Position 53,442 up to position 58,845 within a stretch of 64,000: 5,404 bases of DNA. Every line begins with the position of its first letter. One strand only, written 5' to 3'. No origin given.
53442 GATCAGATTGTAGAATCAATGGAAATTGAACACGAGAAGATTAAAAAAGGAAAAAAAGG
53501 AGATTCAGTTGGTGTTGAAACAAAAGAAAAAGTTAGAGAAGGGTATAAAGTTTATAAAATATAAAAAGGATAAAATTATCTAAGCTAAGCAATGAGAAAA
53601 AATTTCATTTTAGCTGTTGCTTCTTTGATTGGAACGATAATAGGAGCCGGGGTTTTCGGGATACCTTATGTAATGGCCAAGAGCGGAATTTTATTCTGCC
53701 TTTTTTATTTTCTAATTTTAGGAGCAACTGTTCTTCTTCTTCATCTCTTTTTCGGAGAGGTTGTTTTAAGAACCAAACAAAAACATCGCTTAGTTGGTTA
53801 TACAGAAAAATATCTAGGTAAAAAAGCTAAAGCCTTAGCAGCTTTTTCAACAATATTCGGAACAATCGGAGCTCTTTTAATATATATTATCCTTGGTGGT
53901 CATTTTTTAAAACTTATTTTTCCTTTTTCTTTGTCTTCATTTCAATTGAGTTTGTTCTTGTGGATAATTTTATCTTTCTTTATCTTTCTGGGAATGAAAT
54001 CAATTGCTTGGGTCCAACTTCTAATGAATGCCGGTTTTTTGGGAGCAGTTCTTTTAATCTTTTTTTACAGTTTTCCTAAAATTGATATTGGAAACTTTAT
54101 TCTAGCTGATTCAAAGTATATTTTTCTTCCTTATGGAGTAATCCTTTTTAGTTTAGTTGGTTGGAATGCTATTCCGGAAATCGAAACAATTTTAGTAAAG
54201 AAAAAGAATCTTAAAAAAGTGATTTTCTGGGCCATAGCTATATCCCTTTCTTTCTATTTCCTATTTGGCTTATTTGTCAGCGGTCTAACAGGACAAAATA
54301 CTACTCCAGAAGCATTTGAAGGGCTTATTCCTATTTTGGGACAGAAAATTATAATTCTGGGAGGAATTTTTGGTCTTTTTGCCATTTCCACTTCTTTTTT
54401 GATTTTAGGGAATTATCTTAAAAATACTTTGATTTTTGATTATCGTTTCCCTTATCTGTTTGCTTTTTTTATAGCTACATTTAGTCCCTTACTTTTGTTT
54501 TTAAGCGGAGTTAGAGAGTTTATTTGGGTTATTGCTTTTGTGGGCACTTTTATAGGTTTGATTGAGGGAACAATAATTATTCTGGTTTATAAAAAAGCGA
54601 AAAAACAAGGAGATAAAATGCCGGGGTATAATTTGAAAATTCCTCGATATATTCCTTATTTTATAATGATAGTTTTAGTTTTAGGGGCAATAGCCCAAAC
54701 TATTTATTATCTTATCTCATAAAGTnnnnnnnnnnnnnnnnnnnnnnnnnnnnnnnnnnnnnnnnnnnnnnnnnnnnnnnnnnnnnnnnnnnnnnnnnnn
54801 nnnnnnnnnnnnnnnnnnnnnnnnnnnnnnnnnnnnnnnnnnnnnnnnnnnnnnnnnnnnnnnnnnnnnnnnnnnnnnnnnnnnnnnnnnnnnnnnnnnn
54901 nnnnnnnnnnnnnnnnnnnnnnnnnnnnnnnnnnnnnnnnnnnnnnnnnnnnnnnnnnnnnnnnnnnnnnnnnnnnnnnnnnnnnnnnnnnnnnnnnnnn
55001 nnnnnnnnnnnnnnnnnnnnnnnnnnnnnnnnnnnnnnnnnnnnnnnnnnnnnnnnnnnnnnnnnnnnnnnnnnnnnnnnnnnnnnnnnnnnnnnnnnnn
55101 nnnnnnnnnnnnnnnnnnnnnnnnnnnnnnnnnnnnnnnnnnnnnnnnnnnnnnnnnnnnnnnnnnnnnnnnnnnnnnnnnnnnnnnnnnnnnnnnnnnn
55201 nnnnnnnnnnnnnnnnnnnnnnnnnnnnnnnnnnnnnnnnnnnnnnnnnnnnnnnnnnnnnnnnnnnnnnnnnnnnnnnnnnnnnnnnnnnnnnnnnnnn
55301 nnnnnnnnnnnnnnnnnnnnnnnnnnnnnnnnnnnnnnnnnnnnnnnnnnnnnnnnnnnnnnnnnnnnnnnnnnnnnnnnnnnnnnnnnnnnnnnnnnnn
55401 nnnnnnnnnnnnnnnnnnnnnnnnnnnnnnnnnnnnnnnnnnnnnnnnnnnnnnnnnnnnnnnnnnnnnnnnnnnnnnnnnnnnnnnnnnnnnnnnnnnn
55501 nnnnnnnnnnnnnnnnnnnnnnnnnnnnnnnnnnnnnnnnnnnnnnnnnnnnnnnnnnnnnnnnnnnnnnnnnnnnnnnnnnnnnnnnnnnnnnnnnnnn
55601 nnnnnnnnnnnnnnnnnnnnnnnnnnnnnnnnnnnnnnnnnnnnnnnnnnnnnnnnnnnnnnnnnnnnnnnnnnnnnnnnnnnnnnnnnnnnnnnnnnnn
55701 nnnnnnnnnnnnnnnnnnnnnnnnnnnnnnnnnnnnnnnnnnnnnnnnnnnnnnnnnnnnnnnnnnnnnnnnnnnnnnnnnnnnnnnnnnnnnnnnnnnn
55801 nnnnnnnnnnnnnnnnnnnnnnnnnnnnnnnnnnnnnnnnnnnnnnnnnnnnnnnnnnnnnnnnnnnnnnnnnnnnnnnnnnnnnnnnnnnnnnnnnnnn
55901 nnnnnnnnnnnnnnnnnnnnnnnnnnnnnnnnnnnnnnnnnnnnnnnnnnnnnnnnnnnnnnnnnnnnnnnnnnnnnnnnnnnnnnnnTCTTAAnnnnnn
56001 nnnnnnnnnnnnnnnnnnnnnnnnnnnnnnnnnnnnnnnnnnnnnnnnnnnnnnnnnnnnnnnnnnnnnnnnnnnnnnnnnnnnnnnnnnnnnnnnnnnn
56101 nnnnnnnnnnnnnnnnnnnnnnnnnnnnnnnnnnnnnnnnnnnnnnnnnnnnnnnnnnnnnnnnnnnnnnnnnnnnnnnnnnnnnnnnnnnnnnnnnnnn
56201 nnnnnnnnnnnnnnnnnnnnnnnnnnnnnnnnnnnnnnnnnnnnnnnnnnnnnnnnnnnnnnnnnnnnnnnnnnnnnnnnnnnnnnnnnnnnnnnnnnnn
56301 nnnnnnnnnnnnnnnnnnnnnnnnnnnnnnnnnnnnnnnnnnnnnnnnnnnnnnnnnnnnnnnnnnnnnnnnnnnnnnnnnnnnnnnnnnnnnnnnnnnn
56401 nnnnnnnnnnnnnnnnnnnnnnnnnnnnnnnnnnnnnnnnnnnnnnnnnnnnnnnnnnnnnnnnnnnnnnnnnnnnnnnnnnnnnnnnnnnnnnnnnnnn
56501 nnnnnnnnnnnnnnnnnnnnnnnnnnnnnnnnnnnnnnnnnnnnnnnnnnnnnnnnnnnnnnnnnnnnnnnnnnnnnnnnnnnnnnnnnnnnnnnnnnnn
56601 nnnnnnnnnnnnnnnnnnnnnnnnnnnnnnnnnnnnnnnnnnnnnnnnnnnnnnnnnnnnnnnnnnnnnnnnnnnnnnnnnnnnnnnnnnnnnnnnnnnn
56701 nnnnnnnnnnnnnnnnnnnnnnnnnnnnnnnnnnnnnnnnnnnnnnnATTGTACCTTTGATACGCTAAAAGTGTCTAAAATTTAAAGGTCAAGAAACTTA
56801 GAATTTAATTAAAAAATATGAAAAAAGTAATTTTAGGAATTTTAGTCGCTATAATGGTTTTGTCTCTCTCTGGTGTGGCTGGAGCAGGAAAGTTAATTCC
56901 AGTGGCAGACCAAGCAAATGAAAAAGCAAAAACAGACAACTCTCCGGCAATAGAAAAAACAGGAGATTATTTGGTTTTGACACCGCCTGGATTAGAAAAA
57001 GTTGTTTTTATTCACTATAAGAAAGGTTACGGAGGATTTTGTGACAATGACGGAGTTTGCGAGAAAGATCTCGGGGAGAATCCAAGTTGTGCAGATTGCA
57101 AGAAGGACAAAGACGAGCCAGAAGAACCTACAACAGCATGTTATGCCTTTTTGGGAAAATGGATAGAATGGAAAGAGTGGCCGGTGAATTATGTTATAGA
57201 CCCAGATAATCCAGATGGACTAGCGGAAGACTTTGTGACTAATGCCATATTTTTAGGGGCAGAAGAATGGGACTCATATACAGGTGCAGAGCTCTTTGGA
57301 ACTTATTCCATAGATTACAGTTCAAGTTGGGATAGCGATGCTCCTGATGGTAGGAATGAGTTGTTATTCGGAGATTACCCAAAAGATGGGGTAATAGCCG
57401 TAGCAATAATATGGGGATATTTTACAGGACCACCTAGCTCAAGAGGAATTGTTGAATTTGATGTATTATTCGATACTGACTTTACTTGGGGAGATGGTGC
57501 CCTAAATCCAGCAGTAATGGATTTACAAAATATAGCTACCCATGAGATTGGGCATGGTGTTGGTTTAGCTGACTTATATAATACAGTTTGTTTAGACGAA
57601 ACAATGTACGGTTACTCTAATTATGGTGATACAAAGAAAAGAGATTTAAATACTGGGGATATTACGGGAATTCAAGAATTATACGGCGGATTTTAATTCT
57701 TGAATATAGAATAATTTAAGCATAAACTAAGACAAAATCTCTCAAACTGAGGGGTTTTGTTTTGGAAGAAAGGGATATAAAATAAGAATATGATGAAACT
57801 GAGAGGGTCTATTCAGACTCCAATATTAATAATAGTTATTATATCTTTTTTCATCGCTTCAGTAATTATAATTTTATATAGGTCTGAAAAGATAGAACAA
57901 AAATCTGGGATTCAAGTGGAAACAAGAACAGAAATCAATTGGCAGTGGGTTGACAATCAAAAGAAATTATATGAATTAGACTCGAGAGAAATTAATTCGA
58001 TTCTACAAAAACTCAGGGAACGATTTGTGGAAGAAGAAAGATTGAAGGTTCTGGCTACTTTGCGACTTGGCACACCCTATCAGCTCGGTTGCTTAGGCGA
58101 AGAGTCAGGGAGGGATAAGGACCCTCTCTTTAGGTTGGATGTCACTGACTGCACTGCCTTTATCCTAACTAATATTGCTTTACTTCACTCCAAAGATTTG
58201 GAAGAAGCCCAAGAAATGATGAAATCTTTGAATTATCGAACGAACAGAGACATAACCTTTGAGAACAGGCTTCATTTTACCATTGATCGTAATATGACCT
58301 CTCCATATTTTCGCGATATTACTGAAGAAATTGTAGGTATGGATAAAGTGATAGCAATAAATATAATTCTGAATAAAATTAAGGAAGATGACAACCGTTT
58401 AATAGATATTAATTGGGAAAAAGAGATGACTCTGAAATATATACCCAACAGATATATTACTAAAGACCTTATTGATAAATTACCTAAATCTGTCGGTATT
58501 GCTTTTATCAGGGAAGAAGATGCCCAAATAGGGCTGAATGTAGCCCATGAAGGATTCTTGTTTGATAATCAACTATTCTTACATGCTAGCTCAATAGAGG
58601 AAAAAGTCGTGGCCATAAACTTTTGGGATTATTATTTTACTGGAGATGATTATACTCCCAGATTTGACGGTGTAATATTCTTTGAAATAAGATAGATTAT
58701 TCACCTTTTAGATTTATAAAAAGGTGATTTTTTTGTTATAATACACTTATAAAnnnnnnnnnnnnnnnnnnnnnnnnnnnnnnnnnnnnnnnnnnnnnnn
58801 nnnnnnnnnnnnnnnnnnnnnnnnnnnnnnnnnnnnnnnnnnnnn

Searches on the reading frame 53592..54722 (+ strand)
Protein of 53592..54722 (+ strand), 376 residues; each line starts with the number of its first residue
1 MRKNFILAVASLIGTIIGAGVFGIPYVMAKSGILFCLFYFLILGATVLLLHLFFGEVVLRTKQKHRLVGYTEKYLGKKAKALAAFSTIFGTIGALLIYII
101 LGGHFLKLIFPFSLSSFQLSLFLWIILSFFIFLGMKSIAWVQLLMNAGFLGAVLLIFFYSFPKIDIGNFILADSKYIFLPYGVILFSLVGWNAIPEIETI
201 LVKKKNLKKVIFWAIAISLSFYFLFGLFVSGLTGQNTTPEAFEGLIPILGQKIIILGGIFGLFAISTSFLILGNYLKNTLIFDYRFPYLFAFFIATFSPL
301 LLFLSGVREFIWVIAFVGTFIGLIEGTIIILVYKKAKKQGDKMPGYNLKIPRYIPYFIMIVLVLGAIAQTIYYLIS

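Call 42: search_protein_families(library=pfam, proteins=[window:53592-54722:+], max_evalue=0.0001)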
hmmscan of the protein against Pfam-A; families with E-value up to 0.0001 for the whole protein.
window:53592-54722:+ (376 aa): 3 families
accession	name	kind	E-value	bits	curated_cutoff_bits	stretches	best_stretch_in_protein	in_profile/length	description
PF03222.19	Trp_Tyr_perm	-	1.6e-14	54.3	22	1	2-368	2-392/393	Tryptophan/tyrosine permease family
PF01490.24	Aa_trans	-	5.3e-13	48.9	25.6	1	5-229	5-250/410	Transmembrane amino acid transporter protein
PF13520.12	AA_permease_2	-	1.3e-05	24.7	27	0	8-290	6-311/427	Amino acid permease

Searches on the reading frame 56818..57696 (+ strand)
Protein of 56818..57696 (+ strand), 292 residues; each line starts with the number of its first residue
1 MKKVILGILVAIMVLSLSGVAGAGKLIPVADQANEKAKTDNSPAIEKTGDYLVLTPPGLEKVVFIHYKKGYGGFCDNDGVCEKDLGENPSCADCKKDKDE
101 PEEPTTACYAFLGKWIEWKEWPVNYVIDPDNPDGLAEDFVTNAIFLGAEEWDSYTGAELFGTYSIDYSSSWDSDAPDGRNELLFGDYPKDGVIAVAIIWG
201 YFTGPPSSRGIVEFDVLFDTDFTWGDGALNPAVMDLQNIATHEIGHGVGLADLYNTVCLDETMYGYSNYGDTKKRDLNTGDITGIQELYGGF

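Call 42: search_protein_families(library=pfam, proteins=[window:56818-57696:+], max_evalue=0.0001)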
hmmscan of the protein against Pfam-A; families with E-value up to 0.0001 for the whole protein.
window:56818-57696:+ (292 aa): 1 family
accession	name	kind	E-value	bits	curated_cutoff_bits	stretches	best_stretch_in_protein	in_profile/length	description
PF00413.30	Peptidase_M10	-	1.2e-10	41.9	24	1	215-290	87-159/159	Matrixin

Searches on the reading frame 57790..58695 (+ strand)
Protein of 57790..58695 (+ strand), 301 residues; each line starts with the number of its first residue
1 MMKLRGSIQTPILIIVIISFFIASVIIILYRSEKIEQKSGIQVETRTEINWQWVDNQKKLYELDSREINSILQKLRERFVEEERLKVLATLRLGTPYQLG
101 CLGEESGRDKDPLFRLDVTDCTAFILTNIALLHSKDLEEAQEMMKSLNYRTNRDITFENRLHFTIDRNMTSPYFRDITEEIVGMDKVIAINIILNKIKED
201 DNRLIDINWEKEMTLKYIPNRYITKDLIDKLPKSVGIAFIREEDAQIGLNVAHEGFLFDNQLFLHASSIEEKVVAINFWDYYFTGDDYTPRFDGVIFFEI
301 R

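Call 42: search_protein_families(library=pfam, proteins=[window:57790-58695:+], max_evalue=0.0001)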
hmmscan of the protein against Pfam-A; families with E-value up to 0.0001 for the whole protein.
window:57790-58695:+ (301 aa): 1 family
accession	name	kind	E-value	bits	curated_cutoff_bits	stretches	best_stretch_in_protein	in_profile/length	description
PF07313.18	AmiA-like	-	5.1e-28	98.4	27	1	93-281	7-195/202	N-acetylmuramoyl-L-alanine amidase-like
